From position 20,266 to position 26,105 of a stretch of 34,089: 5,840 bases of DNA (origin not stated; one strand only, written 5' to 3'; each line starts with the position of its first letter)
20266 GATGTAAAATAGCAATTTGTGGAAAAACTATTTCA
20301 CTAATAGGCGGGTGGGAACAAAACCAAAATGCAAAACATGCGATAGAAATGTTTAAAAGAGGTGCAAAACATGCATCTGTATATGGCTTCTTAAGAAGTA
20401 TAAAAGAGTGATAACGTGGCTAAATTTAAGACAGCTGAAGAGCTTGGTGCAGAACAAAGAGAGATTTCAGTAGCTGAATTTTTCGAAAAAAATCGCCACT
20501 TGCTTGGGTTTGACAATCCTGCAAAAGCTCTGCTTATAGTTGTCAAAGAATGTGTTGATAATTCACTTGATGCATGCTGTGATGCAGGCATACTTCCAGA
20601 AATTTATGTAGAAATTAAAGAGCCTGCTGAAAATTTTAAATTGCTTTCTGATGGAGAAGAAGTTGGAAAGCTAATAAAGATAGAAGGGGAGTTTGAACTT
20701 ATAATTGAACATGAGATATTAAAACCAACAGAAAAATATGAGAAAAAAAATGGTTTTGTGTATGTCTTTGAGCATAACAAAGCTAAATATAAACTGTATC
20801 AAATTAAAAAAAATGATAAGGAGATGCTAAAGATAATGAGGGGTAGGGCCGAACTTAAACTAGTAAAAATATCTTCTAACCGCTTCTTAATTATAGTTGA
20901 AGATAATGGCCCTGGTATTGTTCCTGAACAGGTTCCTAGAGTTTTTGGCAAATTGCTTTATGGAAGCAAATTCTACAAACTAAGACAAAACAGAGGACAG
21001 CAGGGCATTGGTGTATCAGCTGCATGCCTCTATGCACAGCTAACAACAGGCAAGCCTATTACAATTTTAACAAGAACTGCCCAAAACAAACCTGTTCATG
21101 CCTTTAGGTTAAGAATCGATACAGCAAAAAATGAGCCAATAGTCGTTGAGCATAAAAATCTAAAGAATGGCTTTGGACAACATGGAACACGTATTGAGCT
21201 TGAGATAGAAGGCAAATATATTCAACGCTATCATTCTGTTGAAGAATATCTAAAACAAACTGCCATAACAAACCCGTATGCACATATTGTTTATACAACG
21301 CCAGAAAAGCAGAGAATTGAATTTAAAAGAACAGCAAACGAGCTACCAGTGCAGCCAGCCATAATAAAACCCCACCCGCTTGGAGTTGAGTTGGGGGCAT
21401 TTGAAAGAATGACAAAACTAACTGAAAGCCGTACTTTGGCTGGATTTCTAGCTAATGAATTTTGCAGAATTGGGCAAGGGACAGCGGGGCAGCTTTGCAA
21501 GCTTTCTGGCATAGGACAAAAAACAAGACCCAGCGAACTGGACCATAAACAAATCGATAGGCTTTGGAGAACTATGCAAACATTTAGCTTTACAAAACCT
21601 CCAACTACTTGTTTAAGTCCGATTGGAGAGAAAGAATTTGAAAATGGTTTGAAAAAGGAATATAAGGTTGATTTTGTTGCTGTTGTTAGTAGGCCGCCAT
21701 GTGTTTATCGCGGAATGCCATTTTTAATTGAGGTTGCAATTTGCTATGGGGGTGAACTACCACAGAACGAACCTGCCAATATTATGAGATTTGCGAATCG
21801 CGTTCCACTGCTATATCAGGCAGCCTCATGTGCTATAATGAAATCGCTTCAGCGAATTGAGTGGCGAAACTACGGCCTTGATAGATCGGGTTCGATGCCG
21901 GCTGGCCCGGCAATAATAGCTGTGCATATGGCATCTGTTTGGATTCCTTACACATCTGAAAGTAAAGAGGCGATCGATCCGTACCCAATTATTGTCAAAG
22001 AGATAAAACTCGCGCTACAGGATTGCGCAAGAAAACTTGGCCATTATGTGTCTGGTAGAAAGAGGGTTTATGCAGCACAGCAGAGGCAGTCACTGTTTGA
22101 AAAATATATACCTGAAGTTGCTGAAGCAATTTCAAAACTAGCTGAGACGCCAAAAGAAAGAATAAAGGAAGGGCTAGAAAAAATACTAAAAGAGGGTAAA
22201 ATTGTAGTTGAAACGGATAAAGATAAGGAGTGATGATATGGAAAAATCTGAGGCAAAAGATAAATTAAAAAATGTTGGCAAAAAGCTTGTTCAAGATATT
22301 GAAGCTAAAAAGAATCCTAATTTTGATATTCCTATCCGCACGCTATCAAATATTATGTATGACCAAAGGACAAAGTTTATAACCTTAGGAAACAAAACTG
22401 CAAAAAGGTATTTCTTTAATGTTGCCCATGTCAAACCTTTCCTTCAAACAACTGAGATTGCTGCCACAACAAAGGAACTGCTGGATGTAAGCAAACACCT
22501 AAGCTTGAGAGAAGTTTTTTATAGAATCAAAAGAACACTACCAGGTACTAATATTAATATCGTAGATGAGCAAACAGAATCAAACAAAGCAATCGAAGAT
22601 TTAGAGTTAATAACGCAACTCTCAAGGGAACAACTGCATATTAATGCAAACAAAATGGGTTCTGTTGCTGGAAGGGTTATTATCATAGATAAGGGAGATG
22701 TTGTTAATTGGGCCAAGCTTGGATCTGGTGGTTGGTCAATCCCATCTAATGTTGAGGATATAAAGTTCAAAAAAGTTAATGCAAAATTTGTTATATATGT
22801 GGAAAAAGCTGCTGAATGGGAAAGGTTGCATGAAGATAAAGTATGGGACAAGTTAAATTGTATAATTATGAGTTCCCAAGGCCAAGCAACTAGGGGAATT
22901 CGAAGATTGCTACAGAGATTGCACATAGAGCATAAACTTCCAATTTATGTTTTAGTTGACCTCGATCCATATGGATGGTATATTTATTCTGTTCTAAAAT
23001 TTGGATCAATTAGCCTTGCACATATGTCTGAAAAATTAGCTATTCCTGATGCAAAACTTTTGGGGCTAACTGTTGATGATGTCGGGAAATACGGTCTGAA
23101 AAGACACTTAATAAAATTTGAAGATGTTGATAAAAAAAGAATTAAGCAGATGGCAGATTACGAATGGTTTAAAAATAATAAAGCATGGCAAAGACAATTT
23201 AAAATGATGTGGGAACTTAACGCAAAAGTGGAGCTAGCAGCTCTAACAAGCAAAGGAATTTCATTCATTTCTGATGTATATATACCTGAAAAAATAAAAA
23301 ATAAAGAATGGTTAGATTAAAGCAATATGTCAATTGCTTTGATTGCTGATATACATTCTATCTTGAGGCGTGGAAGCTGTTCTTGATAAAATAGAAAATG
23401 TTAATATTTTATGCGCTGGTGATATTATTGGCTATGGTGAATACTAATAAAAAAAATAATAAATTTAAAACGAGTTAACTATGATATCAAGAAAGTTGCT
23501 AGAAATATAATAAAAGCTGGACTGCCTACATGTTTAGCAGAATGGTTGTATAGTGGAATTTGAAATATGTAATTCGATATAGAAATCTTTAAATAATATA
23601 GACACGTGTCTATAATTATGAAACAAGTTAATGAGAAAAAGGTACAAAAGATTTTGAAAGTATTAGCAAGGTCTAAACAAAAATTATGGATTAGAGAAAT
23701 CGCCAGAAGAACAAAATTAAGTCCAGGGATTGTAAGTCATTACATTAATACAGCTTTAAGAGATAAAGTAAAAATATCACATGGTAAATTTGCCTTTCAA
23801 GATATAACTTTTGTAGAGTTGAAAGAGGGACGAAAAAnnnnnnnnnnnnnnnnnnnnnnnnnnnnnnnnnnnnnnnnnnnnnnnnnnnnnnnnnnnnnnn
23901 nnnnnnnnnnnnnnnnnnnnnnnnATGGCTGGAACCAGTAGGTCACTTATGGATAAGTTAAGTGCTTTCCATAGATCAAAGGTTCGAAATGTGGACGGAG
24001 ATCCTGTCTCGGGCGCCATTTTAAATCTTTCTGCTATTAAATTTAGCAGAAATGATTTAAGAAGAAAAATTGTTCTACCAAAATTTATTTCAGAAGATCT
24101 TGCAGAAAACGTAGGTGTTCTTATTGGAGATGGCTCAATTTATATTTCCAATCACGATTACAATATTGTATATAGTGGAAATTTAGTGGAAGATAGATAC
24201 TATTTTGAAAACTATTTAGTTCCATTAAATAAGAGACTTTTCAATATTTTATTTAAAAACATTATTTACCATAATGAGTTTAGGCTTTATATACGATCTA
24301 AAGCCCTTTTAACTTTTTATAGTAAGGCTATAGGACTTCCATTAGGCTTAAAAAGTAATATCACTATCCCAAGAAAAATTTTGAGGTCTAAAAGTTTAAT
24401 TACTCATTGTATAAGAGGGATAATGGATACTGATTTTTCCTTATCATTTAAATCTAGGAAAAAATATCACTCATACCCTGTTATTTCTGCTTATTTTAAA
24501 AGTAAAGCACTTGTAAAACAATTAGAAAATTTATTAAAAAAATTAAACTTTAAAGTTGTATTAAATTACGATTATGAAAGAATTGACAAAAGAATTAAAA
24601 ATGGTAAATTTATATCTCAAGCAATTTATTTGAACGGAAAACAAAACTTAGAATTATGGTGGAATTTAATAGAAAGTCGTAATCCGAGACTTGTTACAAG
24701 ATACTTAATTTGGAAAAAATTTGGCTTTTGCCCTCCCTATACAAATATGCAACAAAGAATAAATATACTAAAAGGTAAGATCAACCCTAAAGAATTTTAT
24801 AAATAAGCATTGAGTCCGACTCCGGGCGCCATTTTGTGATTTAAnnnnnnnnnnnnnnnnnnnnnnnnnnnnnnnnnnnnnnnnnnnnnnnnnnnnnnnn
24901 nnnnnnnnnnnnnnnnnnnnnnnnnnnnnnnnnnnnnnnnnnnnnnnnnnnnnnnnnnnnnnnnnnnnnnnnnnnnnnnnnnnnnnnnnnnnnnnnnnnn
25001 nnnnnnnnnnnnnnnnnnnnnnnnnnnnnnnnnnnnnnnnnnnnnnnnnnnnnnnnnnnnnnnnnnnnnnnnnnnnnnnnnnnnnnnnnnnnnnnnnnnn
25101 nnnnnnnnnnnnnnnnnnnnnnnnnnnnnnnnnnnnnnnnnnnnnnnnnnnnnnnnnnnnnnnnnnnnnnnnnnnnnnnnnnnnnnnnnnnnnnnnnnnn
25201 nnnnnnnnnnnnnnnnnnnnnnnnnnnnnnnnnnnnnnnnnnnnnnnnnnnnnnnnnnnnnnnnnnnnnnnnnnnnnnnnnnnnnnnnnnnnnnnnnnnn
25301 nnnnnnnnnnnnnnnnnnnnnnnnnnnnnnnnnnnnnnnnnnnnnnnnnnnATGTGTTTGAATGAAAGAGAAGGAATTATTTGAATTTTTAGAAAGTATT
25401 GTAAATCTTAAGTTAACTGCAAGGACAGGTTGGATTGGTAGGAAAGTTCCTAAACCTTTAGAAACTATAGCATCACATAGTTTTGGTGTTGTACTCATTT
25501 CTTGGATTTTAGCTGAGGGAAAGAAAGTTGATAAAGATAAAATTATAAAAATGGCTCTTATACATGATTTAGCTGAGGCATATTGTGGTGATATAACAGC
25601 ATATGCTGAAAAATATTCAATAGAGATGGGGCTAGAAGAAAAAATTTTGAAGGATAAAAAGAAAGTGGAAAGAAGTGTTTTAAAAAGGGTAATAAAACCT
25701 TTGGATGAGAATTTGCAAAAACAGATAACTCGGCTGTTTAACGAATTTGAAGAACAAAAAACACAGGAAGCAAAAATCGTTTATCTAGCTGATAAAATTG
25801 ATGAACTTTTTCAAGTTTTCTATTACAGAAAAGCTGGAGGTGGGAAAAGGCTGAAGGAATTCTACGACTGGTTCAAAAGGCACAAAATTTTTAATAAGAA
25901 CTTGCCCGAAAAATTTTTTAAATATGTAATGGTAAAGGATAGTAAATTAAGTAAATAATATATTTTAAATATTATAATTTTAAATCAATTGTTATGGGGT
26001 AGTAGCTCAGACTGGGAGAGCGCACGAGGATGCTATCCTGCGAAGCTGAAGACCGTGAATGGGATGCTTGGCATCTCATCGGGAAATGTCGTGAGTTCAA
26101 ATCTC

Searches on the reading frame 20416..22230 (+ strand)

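Call 58: search_protein_families(library=pfam, proteins=[window:20416-22230:+], max_evalue=0.001)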
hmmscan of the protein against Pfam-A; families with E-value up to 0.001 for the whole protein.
window:20416-22230:+ (605 aa): 3 families
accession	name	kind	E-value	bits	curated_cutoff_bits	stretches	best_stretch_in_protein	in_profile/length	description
PF09239.17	Topo-VIb_trans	-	8.4e-59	198.3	24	1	395-556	1-158/159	Topoisomerase VI B subunit, transducer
PF02518.31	HATPase_c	-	1.4e-07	32.4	26.4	1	150-217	29-93/111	Histidine kinase-, DNA gyrase B-, and HSP90-like ATPase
PF13589.12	HATPase_c_3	-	2e-06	28.3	25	1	150-232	22-105/137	Histidine kinase-, DNA gyrase B-, and HSP90-like ATPase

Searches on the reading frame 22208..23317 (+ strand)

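Call 58: search_protein_families(library=pfam, proteins=[window:22208-23317:+], max_evalue=0.001)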
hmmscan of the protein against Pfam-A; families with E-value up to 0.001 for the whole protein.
window:22208-23317:+ (370 aa): 3 families
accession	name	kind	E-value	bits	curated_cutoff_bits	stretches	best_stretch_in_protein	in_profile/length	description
PF21180.3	TOP6A-Spo11_Toprim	-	2.5e-56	190.8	24.1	1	194-363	1-170/170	Topoisomerase 6 subunit A/Spo11, Toprim domain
PF04406.19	TP6A_N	-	5.1e-13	49.1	26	1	77-145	2-62/62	Type IIB DNA topoisomerase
PF20768.2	Topo_VI_alpha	-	4.4e-08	33.2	23.6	1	151-190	5-49/50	All-beta domain in DNA topoisomerase VI alpha subunit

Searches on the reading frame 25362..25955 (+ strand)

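Call 58: search_protein_families(library=pfam, proteins=[window:25362-25955:+], max_evalue=0.001)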
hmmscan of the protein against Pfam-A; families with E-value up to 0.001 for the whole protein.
window:25362-25955:+ (198 aa): 3 families
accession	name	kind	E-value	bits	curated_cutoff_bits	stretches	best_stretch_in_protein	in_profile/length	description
PF13023.12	HD_3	-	1.3e-32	113.4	22.5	1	15-163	3-142/165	HD domain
PF12917.13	YfbR-like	-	2.4e-16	60.4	25.9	1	9-160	2-149/182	5'-deoxynucleotidase YfbR-like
PF01966.28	HD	-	6.8e-13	49.4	22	1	37-147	2-114/116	HD domain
